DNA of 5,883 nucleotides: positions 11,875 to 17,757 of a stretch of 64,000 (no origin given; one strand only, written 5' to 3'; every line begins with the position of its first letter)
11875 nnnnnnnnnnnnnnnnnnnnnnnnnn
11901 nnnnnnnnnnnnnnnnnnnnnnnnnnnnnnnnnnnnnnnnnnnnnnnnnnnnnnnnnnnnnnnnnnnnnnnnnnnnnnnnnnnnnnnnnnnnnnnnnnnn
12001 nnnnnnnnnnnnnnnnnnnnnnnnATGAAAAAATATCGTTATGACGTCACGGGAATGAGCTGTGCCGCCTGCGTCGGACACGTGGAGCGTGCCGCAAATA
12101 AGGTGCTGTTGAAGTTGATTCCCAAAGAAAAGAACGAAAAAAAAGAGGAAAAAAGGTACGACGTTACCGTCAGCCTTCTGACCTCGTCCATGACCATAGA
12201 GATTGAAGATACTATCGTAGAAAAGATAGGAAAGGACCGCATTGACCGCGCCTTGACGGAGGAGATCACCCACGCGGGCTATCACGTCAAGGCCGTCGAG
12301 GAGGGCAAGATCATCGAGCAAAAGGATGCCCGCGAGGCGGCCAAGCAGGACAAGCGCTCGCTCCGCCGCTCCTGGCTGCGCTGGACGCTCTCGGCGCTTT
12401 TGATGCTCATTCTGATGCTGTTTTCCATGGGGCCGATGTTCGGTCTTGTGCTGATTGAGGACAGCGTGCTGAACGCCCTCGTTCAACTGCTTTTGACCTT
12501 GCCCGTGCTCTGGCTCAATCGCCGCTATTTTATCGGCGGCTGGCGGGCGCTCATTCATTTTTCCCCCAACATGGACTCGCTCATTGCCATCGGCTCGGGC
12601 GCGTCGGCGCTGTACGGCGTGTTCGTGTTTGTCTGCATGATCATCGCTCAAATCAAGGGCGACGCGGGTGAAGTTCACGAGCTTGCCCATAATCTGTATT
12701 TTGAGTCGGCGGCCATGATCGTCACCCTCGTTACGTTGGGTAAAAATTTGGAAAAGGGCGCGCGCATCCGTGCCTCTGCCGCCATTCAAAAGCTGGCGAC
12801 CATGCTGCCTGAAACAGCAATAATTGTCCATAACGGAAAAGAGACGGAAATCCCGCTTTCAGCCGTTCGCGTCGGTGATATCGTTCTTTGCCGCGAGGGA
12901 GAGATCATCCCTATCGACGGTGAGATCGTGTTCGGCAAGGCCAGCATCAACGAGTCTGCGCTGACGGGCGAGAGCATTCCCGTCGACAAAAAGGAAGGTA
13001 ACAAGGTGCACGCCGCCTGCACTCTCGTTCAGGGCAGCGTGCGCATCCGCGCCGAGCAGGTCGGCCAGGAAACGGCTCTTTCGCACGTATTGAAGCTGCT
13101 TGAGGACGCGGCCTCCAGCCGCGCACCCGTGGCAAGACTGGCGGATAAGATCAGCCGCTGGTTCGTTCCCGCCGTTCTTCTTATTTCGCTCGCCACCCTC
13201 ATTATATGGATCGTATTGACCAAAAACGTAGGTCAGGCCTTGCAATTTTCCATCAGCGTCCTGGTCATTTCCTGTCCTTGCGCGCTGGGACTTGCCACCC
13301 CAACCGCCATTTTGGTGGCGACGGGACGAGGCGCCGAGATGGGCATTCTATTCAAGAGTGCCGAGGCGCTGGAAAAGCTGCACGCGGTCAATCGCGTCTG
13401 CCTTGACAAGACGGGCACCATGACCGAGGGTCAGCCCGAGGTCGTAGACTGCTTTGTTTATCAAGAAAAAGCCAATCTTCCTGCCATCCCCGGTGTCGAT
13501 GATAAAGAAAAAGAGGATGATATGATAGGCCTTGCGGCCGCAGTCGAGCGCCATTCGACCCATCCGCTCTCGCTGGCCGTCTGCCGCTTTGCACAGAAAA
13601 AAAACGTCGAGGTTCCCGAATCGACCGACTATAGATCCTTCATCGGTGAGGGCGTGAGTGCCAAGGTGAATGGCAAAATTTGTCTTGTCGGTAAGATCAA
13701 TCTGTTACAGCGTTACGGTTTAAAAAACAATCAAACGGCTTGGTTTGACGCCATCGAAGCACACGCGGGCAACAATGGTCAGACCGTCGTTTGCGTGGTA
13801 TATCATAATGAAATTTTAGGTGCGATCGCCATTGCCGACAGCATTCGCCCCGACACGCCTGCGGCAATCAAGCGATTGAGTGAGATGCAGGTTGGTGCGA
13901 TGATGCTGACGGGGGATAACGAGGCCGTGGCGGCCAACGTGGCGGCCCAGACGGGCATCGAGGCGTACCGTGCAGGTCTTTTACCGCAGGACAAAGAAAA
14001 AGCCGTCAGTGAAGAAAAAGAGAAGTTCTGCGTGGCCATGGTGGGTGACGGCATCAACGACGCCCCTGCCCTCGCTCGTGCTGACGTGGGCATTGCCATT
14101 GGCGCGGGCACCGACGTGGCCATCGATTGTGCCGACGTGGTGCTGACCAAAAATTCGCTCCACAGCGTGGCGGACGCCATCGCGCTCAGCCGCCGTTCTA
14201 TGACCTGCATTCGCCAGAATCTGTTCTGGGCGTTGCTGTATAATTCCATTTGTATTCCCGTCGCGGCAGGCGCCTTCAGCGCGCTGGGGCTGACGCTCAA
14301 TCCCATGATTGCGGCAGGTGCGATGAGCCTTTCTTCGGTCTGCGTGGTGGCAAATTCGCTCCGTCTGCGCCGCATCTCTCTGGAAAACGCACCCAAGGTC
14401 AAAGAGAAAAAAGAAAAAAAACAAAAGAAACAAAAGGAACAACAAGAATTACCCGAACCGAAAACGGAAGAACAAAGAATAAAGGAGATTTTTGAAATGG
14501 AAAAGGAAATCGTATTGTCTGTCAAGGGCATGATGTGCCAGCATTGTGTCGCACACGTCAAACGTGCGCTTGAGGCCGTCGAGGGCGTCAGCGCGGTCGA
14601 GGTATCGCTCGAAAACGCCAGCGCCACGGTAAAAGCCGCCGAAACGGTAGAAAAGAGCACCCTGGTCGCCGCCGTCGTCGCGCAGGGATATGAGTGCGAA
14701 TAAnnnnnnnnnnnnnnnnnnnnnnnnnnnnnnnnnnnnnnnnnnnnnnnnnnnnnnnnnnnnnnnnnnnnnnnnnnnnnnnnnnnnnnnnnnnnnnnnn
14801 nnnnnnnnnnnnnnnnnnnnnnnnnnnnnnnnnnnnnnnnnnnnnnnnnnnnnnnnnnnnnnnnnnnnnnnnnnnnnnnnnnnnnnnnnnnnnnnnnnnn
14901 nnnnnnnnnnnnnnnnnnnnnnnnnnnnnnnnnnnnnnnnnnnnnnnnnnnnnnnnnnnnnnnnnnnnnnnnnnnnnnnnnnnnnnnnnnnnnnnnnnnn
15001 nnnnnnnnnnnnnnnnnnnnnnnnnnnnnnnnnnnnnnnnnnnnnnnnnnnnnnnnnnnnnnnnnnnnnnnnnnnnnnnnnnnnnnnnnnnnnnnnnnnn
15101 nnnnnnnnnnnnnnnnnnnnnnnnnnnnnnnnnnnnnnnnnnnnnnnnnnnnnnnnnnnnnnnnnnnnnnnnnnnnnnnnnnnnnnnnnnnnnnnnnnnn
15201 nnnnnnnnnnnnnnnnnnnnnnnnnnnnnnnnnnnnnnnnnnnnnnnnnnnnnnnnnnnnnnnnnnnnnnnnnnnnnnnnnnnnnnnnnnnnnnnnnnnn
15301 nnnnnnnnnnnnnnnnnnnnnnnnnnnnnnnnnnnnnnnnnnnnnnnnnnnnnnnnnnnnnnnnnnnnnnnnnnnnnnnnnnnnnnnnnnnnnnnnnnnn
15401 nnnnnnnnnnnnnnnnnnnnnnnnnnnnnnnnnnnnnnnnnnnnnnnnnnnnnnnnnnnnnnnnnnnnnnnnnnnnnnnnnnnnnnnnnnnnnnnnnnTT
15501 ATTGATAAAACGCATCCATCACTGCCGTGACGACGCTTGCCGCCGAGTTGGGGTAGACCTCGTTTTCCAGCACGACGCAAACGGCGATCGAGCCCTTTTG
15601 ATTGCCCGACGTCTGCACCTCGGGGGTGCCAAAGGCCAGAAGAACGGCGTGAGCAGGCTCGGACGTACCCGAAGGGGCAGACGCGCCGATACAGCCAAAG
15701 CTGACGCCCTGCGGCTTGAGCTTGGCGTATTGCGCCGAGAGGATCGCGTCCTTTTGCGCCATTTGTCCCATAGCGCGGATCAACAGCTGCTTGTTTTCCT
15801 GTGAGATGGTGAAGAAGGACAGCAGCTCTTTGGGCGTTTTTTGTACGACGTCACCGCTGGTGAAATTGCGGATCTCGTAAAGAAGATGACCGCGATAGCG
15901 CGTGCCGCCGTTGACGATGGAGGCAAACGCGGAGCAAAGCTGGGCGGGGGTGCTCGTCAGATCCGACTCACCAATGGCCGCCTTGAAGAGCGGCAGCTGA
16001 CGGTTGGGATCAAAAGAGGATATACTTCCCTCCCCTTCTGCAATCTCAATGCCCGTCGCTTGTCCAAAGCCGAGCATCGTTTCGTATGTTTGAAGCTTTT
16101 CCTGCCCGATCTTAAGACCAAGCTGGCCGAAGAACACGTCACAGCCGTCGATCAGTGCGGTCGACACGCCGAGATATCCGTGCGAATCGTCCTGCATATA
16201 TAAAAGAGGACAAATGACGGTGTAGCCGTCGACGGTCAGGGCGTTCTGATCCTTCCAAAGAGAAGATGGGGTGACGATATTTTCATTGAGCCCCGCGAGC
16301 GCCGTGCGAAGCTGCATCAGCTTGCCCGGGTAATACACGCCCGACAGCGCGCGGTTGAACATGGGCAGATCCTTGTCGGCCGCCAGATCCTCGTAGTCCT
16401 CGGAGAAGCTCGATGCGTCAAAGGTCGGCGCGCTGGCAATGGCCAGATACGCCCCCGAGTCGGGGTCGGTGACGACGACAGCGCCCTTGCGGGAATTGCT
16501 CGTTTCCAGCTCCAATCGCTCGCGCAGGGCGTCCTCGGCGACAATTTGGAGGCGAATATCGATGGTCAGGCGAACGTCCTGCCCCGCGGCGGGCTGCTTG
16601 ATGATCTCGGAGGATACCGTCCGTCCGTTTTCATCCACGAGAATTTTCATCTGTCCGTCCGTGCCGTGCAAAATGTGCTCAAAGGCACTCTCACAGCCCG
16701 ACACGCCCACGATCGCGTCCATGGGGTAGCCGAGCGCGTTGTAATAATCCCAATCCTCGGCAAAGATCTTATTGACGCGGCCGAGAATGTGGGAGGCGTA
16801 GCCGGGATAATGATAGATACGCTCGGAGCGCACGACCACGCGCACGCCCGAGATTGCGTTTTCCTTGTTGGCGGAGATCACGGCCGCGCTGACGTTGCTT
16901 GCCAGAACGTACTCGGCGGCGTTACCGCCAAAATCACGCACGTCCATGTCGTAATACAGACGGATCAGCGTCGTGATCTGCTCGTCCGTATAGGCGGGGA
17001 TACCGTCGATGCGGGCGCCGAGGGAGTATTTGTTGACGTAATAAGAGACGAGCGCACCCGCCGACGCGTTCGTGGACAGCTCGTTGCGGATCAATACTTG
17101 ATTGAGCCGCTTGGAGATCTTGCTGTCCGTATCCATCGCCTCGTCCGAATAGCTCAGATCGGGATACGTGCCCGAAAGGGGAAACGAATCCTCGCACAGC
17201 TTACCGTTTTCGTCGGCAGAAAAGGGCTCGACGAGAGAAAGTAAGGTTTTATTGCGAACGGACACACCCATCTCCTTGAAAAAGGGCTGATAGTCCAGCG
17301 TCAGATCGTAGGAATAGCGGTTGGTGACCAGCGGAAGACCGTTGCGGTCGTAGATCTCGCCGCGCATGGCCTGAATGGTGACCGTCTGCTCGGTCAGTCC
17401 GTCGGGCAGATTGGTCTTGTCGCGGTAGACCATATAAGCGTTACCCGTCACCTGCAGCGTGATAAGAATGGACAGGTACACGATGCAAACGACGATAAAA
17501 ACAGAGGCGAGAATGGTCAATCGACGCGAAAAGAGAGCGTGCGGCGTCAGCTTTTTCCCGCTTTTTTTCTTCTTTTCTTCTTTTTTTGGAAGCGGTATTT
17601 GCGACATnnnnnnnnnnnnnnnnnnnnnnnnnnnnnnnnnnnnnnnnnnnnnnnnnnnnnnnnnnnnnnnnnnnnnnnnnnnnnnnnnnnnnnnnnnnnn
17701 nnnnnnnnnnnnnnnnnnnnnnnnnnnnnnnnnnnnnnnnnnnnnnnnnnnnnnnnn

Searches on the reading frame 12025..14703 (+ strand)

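Call 36: search_protein_families(library=pfam, proteins=[window:12025-14703:+], max_evalue=0.01)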
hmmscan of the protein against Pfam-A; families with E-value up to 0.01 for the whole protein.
window:12025-14703:+ (892 aa): 4 families
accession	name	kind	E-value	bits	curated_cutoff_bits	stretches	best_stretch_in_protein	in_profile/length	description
PF00122.25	E1-E2_ATPase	-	1.1e-57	194.9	28.1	1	260-438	2-180/181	E1-E2 ATPase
PF00702.32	Hydrolase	-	3e-27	96.7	26.4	1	458-687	4-191/191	haloacid dehalogenase-like hydrolase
PF00403.32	HMA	-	1.1e-17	64.5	24.8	1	830-890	1-62/62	Heavy-metal-associated domain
PF08282.18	Hydrolase_3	-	7.7e-05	23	20.9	1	670-719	206-255/255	haloacid dehalogenase-like hydrolase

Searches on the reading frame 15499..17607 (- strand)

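Call 36: search_protein_families(library=pfam, proteins=[window:15499-17607:-], max_evalue=0.01)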
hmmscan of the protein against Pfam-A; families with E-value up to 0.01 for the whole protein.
window:15499-17607:- (702 aa): 2 families
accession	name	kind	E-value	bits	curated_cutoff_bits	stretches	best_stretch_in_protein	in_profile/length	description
PF03717.20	PBP_dimer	-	3.8e-29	102.8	24.4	1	78-332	2-177/180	Penicillin-binding Protein dimerisation domain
PF00905.27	Transpeptidase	-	2.1e-26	93.3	22.1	1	375-620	1-222/299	Penicillin binding protein transpeptidase domain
